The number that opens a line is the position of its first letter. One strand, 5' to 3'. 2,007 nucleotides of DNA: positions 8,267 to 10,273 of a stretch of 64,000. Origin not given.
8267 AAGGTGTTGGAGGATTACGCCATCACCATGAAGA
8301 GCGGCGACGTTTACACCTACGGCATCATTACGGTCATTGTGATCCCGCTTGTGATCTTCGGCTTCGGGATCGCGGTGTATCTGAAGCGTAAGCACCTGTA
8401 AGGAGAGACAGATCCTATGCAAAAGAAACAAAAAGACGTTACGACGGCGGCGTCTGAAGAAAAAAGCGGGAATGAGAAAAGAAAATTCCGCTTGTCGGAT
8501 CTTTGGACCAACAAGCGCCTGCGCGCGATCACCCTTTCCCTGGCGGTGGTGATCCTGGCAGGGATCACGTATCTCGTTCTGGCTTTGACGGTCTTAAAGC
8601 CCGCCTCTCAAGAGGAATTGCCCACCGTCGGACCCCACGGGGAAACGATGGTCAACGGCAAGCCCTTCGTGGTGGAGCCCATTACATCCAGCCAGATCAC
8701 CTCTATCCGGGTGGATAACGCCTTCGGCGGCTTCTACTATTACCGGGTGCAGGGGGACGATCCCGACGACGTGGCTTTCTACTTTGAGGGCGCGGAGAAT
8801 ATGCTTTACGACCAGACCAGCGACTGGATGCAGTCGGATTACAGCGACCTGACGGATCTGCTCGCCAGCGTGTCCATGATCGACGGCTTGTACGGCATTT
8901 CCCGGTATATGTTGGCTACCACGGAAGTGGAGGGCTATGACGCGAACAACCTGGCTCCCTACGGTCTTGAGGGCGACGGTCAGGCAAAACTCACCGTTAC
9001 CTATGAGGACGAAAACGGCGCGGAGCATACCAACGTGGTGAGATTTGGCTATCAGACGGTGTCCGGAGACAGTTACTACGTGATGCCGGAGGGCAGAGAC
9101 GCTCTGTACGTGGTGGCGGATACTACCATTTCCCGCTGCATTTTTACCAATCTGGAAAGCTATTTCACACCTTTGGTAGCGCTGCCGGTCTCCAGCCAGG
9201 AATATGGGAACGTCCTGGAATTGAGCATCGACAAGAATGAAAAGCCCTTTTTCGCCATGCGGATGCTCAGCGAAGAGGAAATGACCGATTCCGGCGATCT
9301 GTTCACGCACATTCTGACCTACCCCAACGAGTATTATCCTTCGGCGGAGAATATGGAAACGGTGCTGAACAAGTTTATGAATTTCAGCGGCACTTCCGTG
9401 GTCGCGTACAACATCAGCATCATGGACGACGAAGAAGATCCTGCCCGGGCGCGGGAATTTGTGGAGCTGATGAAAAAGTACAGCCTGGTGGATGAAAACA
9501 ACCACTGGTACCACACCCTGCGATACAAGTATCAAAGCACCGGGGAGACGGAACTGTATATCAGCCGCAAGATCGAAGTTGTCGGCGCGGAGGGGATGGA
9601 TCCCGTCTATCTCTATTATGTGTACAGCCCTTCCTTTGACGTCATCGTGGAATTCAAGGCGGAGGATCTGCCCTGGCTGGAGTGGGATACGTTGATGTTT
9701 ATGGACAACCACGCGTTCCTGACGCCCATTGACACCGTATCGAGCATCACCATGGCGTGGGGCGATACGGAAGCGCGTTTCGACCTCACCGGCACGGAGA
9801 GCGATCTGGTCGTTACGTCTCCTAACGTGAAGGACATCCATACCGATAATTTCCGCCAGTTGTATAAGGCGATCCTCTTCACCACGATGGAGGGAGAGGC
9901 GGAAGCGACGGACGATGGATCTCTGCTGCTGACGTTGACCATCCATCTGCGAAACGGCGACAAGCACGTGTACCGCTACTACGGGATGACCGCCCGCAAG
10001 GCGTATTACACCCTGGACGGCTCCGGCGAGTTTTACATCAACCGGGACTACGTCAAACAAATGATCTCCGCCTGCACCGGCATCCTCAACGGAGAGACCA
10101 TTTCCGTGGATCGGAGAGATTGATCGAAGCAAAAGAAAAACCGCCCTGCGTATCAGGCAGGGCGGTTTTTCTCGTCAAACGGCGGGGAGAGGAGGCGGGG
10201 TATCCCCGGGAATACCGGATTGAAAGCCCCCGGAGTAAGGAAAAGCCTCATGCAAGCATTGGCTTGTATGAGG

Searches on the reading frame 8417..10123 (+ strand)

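Call 19: search_protein_families(library=pfam, proteins=[window:8417-10123:+], max_evalue=0.01)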
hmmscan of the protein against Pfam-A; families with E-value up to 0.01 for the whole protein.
window:8417-10123:+ (568 aa): 1 family
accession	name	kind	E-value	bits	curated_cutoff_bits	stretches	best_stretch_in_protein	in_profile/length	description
PF14238.11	DUF4340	-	6.6e-13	49.7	25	1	170-334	30-173/183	Domain of unknown function (DUF4340)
